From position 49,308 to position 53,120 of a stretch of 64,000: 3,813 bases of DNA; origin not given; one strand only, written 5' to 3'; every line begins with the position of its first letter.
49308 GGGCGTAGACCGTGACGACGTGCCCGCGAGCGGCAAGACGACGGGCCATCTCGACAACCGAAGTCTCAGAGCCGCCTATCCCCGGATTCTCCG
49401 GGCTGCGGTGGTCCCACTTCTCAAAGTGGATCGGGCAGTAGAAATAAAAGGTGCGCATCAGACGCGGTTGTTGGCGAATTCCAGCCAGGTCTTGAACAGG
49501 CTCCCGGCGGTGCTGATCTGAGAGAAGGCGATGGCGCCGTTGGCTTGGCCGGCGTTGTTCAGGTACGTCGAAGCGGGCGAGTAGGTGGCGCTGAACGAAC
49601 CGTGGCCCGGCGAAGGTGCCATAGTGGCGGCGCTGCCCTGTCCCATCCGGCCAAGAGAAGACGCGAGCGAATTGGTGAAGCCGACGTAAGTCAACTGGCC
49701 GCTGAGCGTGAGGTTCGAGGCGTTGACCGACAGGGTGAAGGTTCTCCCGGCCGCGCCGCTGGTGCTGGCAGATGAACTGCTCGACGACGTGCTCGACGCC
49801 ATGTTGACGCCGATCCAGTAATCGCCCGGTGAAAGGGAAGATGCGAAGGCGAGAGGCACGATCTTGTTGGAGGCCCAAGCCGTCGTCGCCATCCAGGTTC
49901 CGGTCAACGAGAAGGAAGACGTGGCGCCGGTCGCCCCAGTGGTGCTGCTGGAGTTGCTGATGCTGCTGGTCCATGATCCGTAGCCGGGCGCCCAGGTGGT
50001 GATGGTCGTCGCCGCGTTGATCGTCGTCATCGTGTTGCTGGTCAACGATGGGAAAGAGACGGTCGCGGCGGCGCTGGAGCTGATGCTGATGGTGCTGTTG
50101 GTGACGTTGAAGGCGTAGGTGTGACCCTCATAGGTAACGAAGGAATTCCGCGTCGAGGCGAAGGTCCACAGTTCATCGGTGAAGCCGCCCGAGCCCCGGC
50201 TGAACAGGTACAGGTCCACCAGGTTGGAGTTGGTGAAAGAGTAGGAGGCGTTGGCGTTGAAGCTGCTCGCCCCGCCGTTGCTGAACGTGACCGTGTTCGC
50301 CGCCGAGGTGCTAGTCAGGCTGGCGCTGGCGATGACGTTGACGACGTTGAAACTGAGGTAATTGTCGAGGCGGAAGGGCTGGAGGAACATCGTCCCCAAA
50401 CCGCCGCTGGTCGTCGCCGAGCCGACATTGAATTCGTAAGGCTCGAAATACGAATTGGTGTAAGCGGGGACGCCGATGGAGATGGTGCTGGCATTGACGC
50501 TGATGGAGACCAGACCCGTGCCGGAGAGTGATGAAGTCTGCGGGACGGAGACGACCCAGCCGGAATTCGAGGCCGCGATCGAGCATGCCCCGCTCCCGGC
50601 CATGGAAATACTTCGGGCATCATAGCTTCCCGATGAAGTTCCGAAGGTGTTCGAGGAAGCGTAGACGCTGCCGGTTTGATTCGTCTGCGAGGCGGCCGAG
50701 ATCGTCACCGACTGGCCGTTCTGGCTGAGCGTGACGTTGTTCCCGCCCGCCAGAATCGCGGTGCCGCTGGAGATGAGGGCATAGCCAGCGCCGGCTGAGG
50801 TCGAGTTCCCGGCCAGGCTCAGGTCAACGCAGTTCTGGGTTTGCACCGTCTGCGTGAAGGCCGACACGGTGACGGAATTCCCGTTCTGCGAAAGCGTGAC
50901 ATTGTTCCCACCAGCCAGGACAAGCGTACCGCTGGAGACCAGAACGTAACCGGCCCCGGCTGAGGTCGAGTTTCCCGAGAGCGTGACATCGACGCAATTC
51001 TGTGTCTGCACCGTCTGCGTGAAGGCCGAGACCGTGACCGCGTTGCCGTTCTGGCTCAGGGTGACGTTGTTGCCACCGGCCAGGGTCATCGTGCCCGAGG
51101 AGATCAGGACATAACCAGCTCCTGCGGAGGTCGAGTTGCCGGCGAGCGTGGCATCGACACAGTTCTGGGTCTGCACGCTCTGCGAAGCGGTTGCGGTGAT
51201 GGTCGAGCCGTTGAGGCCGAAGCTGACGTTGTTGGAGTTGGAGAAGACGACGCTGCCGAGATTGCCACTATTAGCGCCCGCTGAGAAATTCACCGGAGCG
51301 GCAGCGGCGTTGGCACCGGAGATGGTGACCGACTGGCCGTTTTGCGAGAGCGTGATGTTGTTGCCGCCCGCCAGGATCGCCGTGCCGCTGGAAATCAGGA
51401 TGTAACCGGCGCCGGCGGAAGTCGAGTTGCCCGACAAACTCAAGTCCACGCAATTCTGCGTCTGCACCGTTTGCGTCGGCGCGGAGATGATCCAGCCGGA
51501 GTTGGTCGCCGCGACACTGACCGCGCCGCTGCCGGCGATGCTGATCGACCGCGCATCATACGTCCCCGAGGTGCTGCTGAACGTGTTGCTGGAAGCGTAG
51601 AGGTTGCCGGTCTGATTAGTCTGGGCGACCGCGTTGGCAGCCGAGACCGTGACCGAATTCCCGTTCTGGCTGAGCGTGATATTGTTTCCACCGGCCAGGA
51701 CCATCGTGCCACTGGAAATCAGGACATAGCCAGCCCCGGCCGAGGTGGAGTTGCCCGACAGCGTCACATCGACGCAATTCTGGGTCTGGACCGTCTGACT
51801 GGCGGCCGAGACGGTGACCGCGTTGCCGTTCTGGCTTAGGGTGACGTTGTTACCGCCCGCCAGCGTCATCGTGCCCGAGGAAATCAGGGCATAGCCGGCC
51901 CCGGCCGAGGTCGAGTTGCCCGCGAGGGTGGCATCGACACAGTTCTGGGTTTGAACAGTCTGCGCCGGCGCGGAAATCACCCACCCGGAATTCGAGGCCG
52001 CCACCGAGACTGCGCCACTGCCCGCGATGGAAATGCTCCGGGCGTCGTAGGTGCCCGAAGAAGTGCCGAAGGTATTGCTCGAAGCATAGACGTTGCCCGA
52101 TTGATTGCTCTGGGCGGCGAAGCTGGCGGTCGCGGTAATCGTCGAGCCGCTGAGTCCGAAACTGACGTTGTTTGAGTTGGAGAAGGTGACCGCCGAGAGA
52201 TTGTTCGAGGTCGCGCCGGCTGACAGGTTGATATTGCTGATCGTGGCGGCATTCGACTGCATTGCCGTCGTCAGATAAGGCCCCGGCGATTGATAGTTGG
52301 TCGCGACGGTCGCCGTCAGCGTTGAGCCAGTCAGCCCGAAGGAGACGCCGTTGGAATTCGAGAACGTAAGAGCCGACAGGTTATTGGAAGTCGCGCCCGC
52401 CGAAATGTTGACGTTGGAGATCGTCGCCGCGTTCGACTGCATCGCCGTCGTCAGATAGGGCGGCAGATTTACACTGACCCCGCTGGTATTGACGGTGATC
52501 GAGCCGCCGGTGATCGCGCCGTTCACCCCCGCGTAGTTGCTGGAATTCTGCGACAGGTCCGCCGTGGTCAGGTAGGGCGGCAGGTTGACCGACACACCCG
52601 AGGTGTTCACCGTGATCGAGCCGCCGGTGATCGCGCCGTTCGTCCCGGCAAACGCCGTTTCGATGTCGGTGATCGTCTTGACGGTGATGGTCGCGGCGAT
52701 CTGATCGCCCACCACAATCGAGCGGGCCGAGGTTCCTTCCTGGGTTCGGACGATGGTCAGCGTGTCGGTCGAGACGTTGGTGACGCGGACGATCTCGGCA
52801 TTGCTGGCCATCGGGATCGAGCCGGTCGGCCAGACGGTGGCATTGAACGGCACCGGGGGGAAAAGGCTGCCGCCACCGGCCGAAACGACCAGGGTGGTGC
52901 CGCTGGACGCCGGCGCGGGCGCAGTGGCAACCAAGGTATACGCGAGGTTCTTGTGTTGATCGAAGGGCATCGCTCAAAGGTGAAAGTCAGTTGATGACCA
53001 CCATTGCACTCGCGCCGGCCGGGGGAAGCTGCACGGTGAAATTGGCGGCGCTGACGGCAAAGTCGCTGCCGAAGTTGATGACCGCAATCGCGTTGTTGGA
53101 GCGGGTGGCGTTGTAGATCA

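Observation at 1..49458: Large glycan-building and methylation toolkit embedded in the late structural operon of a lambda-like phage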

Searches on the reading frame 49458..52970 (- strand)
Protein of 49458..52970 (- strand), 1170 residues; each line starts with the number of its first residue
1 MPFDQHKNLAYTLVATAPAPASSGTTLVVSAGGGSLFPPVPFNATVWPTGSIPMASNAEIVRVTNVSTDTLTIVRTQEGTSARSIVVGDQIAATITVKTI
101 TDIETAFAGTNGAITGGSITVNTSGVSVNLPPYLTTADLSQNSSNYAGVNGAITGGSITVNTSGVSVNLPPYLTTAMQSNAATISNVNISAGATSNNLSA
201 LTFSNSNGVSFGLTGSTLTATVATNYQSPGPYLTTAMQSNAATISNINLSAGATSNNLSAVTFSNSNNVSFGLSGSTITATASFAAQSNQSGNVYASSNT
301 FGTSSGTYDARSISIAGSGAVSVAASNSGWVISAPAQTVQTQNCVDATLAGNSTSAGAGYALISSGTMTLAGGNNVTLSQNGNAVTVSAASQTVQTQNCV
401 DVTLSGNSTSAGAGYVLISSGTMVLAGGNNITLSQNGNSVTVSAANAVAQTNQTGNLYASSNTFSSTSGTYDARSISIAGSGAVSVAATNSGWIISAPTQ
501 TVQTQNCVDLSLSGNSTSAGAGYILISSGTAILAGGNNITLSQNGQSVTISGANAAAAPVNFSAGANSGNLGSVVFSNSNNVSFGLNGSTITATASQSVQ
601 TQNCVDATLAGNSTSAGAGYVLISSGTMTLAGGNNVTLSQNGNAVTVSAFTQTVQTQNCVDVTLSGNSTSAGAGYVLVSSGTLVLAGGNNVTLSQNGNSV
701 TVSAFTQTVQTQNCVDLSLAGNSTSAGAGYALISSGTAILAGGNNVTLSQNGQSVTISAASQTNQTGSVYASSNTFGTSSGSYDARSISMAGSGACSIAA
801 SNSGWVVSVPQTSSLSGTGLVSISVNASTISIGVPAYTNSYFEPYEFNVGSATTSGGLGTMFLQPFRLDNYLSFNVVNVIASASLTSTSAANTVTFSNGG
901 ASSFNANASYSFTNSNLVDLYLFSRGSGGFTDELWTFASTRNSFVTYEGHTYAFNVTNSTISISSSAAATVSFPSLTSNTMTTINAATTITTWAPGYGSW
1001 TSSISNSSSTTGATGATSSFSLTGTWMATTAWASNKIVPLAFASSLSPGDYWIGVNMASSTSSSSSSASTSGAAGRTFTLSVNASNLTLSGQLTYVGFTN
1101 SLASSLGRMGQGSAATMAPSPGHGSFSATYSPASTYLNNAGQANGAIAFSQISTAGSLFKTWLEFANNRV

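Call 10: search_protein_families(library=phrogs, proteins=[window:49458-52970:-], max_evalue=0.001)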
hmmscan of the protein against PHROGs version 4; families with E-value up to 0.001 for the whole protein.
window:49458-52970:- (1170 aa): 0 families

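Call 39: search_protein_families(library=pfam, proteins=[window:49458-52970:-], max_evalue=1)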
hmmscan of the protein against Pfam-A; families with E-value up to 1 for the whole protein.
window:49458-52970:- (1170 aa): 1 family
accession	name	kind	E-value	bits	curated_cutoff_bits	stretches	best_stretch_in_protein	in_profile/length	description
PF04314.18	PCuAC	-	0.00019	21.7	29.4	0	627-665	62-100/109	Copper chaperone PCu(A)C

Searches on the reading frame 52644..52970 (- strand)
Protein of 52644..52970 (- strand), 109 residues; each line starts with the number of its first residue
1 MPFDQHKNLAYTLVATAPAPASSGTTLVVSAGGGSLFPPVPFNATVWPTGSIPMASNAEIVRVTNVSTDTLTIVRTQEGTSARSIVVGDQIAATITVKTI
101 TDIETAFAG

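Call 76: search_dna_similar(query=window:52644-52970:-, collection=phages, mode=protein, max_rows=25, max_evalue=0.001)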
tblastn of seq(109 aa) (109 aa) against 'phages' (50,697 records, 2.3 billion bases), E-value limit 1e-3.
Records with a match: 52; places in all: 58; records where one place covers at least 80% of the query: 1.
Best place of each record, by identity: 60-80% 1; <60% 51.
By first word of the organism name: Ralstonia 26; Burkholderia 9; Xanthomonas 4; Klebsiella 3; Pantoea 2; Pseudomonas 2; Agrobacterium 2; Caudoviricetes 1; TM7 1; Erwinia 1; and 1 more.
By host as written in the record: Ralstonia pseudosolanacearum 6; Ralstonia solanacearum 5; - 4; Ralstonia pseudosolanacearum I-33 (MT061) 4; Burkholderia cenocepacia 4; Ralstonia pseudosolanacearum I-15 (MT014) 4; Xanthomonas hortorum pv. vitians CFBP8640 3; Pantoea dispersa LMG2603 2; and 14 more.
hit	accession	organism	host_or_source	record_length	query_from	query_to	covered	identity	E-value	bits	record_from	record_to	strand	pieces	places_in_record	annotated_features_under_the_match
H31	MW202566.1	Caudoviricetes sp.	Manatee Spring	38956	6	104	91%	63.6%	7e-26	105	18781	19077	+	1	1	tail fiber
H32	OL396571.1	Pantoea phage PdC23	Pantoea dispersa LMG2603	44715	27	103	71%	45.0%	1e-4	45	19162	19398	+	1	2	tail fiber protein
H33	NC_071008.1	Pantoea phage PdC23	Pantoea dispersa LMG2603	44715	27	103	71%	45.0%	1e-4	45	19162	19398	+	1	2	tail fiber protein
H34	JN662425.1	Burkholderia phage DC1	Burkholderia cepacia LMG 18821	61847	27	109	76%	36.9%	6e-6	49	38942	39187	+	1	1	tail fiber protein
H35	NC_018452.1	Burkholderia phage DC1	Burkholderia cepacia LMG 18821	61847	27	109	76%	36.9%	6e-6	49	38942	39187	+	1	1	tail fiber protein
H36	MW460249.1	Pseudomonas phage Itty13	Pseudomonas aeruginosa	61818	29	104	70%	40.3%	2e-8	56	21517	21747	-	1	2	hypothetical protein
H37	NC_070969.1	Pseudomonas phage Itty13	Pseudomonas aeruginosa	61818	29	104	70%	40.3%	2e-8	56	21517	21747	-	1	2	tail protein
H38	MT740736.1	Ralstonia phage Eline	Ralstonia pseudosolanacearum I-33 ...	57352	27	102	70%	40.3%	3e-4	44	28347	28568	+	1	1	hypothetical protein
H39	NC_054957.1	Ralstonia phage Eline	Ralstonia pseudosolanacearum I-33 ...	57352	27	102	70%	40.3%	3e-4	44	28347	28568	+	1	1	tail fiber protein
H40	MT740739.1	Ralstonia phage Gerry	Ralstonia pseudosolanacearum I-33 ...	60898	27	102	70%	40.3%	3e-4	44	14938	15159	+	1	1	hypothetical protein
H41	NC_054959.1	Ralstonia phage Gerry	Ralstonia pseudosolanacearum I-33 ...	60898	27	102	70%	40.3%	3e-4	44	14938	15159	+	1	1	tail fiber protein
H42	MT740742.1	Ralstonia phage Heva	Ralstonia pseudosolanacearum I-31 ...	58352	27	102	70%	40.3%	3e-4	44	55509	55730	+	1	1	hypothetical protein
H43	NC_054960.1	Ralstonia phage Heva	Ralstonia pseudosolanacearum I-31 ...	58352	27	102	70%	40.3%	3e-4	44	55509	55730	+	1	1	tail fiber protein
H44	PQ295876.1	Ralstonia phage YL1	Ralstonia pseudosolanacearum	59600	27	102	70%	40.3%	3e-4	44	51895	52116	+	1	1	hypothetical protein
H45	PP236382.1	Ralstonia phage QkW1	Ralstonia pseudosolanacearum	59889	27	102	70%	40.3%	3e-4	44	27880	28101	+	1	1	hypothetical protein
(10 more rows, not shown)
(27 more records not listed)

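Call 78: get_annotated_region(hit=H31, flank=9000)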
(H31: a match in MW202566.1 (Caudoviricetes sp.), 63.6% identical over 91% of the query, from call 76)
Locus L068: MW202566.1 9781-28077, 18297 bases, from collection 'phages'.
description: Myoviridae sp. isolate cthkR962, complete genome.
organism: Caudoviricetes sp. (NCBI taxid 2832643)
taxonomy: Viruses; Duplodnaviria; Heunggongvirae; Uroviricota; Caudoviricetes
host: -; source: Manatee Spring; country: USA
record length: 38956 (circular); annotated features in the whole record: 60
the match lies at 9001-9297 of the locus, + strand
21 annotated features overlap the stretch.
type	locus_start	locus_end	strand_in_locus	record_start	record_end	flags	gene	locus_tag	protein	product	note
CDS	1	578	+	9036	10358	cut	-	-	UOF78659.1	large subunit terminase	-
CDS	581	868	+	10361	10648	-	-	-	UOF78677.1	hypothetical protein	-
CDS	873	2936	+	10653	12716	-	-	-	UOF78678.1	portal protein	-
CDS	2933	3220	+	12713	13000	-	-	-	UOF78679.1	hypothetical protein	-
CDS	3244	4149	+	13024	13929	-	-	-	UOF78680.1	eukaryotic translation initiation factor 3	-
CDS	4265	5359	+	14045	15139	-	-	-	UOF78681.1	hypothetical protein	-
CDS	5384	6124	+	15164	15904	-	-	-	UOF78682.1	hypothetical protein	-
CDS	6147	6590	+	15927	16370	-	-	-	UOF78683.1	hypothetical protein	-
CDS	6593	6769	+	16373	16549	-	-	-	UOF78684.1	hypothetical protein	-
CDS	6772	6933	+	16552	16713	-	-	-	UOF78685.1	hypothetical protein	-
CDS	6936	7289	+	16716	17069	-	-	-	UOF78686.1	hypothetical protein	-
CDS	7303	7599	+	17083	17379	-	-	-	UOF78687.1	hypothetical protein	-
CDS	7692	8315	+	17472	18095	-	-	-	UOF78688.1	hypothetical protein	-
CDS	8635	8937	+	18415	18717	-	-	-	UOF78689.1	hypothetical protein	-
CDS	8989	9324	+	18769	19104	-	-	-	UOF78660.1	tail fiber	-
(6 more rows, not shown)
